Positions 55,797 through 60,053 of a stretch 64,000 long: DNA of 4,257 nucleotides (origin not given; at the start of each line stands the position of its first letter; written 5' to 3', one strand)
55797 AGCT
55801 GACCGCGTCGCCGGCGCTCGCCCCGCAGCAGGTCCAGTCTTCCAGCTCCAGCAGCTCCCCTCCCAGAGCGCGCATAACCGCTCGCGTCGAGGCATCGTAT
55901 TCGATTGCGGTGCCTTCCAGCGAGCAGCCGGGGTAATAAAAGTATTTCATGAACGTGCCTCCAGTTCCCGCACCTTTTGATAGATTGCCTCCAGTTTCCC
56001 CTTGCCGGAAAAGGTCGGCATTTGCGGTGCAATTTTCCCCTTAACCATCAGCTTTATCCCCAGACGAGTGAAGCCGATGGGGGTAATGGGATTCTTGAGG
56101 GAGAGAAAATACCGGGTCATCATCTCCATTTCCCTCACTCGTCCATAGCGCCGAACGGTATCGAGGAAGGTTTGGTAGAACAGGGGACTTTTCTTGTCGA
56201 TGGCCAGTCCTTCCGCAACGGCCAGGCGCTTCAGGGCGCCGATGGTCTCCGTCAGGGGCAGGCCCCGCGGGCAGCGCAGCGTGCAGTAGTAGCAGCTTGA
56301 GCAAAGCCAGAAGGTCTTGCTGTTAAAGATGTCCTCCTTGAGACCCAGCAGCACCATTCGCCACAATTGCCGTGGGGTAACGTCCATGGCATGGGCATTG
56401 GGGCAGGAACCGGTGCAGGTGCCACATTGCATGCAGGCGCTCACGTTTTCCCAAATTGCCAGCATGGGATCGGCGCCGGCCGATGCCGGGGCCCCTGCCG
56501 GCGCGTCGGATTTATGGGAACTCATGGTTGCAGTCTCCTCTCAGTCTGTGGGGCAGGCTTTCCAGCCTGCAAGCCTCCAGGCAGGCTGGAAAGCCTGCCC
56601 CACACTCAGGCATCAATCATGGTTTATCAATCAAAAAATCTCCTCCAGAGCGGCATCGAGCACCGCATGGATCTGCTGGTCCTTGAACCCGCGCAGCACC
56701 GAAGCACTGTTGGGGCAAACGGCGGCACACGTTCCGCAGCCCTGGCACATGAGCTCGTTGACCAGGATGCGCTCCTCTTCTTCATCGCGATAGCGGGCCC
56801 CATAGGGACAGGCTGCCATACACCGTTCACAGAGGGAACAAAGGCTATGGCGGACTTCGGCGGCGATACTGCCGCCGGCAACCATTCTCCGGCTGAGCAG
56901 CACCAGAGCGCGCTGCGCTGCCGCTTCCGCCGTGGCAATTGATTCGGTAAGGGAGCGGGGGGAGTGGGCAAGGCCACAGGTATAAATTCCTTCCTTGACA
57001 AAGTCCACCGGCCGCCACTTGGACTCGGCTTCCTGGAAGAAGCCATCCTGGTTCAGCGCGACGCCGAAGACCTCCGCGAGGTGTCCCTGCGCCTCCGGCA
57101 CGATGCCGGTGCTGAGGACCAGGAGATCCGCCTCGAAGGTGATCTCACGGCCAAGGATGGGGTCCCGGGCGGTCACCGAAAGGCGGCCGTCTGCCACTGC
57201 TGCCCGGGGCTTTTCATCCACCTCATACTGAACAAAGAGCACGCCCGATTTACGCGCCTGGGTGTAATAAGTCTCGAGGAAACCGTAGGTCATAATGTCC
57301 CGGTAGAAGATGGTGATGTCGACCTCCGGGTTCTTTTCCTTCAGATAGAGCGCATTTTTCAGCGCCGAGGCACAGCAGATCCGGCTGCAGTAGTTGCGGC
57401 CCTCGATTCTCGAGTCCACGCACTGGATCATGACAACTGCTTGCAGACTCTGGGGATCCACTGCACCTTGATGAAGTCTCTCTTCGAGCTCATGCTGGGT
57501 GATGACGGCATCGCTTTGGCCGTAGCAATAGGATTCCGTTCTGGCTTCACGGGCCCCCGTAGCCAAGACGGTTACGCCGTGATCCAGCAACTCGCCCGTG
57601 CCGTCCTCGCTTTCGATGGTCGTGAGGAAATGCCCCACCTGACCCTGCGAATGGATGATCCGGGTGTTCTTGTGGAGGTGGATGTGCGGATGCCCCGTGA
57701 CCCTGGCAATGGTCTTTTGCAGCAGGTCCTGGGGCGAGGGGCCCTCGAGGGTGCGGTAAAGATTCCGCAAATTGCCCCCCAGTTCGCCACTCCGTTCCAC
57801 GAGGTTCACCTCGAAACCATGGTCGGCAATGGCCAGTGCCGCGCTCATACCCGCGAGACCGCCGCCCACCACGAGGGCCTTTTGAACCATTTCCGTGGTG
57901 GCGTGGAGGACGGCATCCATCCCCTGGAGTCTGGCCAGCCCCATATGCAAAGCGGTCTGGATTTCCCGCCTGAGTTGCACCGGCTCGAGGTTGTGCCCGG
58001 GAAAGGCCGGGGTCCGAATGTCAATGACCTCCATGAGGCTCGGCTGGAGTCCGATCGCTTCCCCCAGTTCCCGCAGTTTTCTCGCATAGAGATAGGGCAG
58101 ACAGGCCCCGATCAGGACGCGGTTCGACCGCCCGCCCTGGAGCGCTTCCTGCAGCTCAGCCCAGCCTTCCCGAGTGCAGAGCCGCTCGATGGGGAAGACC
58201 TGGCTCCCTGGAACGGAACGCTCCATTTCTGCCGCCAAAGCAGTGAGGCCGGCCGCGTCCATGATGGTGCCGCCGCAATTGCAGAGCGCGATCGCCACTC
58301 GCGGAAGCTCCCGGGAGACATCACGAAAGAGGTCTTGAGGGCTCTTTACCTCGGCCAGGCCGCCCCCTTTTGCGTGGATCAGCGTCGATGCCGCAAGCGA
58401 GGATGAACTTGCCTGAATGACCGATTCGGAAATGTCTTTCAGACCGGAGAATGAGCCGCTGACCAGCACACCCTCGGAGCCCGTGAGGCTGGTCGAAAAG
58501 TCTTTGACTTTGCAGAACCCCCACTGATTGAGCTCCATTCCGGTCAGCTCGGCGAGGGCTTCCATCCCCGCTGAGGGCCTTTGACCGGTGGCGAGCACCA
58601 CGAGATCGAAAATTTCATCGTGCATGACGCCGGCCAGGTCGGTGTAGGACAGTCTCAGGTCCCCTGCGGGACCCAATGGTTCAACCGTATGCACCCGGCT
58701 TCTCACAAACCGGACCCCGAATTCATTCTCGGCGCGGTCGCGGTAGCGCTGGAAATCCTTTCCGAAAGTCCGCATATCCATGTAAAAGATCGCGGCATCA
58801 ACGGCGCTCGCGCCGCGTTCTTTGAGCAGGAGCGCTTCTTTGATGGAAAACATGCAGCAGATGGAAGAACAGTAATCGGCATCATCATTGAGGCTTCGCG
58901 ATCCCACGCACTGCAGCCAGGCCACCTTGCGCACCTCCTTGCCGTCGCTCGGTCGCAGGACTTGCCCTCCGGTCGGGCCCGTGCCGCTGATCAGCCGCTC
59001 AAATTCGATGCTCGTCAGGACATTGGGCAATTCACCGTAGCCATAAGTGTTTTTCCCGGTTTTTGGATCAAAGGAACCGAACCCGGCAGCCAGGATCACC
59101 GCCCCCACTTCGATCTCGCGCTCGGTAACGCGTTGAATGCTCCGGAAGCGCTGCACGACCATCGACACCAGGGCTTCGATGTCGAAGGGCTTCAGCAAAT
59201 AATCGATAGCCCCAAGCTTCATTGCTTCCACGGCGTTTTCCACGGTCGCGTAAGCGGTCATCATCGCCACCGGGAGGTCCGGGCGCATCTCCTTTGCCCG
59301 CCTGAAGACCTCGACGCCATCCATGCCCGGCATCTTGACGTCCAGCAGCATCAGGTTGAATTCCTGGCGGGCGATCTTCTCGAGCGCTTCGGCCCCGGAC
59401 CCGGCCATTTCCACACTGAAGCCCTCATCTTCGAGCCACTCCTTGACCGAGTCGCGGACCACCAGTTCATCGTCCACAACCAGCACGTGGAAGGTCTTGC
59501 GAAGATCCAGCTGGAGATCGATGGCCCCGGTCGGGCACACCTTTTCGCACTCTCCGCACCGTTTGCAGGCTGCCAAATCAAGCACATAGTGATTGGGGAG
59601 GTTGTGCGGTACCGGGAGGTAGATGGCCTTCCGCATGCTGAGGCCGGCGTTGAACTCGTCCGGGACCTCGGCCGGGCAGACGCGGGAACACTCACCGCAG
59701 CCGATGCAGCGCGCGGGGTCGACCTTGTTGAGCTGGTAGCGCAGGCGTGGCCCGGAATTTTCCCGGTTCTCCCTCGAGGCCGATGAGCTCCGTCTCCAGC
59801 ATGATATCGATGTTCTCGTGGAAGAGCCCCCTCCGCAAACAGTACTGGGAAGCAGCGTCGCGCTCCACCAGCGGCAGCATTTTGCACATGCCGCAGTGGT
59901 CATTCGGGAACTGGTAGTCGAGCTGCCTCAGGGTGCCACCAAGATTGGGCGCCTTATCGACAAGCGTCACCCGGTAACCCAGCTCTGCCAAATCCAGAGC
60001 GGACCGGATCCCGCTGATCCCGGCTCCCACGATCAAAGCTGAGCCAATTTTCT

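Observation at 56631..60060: HdrA-like electron-bifurcating flavoprotein with an intact CheY receiver domain spliced into it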

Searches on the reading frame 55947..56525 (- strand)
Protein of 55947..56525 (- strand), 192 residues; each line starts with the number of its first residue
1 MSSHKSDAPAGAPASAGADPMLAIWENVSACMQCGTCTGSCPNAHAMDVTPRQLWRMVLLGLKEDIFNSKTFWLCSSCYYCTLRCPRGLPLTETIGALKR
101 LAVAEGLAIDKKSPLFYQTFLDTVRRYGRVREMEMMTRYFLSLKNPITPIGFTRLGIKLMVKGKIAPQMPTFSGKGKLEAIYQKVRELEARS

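Call 24: search_protein_families(library=pfam, proteins=[window:55947-56525:-], max_evalue=0.001)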
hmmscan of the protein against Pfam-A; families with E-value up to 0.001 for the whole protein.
window:55947-56525:- (192 aa): 7 families
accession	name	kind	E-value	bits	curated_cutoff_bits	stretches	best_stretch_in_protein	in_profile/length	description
PF13183.11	Fer4_8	-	2.1e-10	41.4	27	1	28-89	2-68/68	4Fe-4S dicluster domain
PF13187.11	Fer4_9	-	5.8e-10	39.5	27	1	30-88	1-50/52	4Fe-4S dicluster domain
PF13534.11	Fer4_17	-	3.4e-09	37.6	22.2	1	30-89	1-60/61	4Fe-4S dicluster domain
PF12838.12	Fer4_7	-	2.7e-05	25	27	1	31-88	2-51/52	4Fe-4S dicluster domain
PF13237.11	Fer4_10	-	3.3e-05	24.2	25.5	1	24-86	2-53/53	4Fe-4S dicluster domain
PF12797.12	Fer4_2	-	4.6e-05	23.5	24.5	1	24-42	3-21/22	4Fe-4S binding domain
PF00037.32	Fer4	-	0.00095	19.3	21.1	0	27-43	4-20/24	4Fe-4S binding domain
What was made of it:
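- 55947..56525 (-): hdrC-like. Fer4_8 / Fer4_9 (call 24).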

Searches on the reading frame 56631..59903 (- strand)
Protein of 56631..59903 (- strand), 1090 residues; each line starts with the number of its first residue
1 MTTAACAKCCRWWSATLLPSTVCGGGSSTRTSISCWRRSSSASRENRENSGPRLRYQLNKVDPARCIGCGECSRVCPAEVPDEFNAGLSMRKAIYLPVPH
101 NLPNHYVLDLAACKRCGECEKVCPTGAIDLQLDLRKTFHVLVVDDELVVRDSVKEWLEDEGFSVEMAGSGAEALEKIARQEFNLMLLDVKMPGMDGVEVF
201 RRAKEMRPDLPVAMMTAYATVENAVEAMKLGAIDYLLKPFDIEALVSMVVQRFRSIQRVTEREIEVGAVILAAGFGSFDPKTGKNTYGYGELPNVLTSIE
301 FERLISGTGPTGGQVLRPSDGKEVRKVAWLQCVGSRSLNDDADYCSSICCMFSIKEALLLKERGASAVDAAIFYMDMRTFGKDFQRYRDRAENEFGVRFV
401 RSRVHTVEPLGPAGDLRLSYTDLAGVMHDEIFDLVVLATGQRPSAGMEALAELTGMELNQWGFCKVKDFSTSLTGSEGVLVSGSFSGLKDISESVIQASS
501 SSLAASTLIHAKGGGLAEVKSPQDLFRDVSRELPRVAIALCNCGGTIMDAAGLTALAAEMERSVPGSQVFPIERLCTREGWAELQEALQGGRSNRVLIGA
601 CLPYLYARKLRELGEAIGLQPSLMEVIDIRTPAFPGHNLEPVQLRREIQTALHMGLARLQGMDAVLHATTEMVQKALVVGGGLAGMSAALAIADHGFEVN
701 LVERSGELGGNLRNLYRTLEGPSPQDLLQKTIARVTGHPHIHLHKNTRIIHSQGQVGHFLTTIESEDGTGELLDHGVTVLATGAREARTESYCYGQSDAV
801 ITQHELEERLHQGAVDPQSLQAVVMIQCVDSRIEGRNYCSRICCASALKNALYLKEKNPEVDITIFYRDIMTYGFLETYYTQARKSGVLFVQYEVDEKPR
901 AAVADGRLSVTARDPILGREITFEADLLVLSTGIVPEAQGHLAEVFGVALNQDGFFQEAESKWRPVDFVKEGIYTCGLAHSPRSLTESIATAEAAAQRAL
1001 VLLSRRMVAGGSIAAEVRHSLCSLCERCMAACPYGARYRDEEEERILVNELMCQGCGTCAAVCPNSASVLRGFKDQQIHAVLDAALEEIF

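Call 4: search_protein_families(library=pfam, proteins=[window:56631-59903:-], max_evalue=0.01)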
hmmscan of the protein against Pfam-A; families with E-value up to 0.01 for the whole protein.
window:56631-59903:- (1090 aa): 29 families (the best 25 are shown)
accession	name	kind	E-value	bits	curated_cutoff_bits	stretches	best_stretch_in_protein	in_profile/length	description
PF00072.30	Response_reg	-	6.2e-32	110.5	30.2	1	140-249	1-110/111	Response regulator receiver domain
PF00037.32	Fer4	-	2e-22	78.5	21.1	4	107-129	2-24/24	4Fe-4S binding domain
PF13237.11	Fer4_10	-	2.6e-21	75.7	25.5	3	1020-1064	7-53/53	4Fe-4S dicluster domain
PF07992.20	Pyr_redox_2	-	4.6e-17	62.8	26.1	1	676-809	3-135/291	Pyridine nucleotide-disulphide oxidoreductase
PF13187.11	Fer4_9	-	2e-14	53.8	27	2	65-128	1-52/52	4Fe-4S dicluster domain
PF12838.12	Fer4_7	-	5.1e-14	52.9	27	3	1022-1066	2-51/52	4Fe-4S dicluster domain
PF12797.12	Fer4_2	-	1.1e-12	47.4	24.5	3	61-78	5-22/22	4Fe-4S binding domain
PF12837.12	Fer4_6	-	1.5e-12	47.2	25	4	61-80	4-23/24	4Fe-4S binding domain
PF13484.11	Fer4_16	-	7.5e-11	43.1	30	1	113-131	2-20/66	4Fe-4S double cluster binding domain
PF14697.11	Fer4_21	-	3.6e-10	40.2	35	2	1015-1065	1-53/59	4Fe-4S dicluster domain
PF12831.13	FAD_oxidored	-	4.9e-08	33.1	27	1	677-713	3-39/416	FAD dependent oxidoreductase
PF25160.1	LdpA_Fe-S-bd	-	2.2e-07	31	27.6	1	59-80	21-42/49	LdpA Fe-S cluster-binding domain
PF13450.12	NAD_binding_8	-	2.3e-07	31.4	21.9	1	678-713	1-36/68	NAD(P)-binding Rossmann-like domain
PF00890.30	FAD_binding_2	-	6.8e-07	29.3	20.4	1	676-712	2-38/414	FAD binding domain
PF13534.11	Fer4_17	-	3.1e-06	28.1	22.2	1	65-126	1-59/61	4Fe-4S dicluster domain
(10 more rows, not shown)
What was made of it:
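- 56631..60060 (-): Whole gene: tandem (two-module) HdrA-like flavoprotein with an inserted receiver domain. 1142 aa after removing one base. Pfam (call 4).
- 59505..59732 (-): Inserted 2x[4Fe-4S] ferredoxin domain, aa 110-185 (C118/121/124/128 and C165/168/171/175). It is the only one in the protein. Pfam Fer4 (call 4).
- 59124..59504 (-): Receiver (REC, CheY-like) domain insertion, aa 186-312. Pfam core is 59157..59486. Phospho-acceptor D240 is at 59340..59342, D196/D197 at 59469..59474, T268 at 59256..59258, Y287 at 59199..59201 and K290 at 59190..59192. PF00072 E = 6e-32 (call 4).
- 56880..57902 (-): Module 2 FAD domain, aa 720-1060 (GGGLAG; C880, C891, C895, C896). It has no inserted ferredoxin domain and no Cys194/197 equivalents. 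Pfam Pyr_redox_2 (call 4).
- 56634..56879 (-): C-terminal 2x[4Fe-4S] ferredoxin domain of module 2, aa 1061-1142. Pfam Fer4_10 / Fer4_7 (call 4).
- On Response regulator receiver domain (Pfam PF00072, CheY-like): Profile positions 1-110 of 111 (call 4).
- Checked: That is 110.5 bits against a cutoff of 30.2, covering profile positions 1-110 of 111 (call 4).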
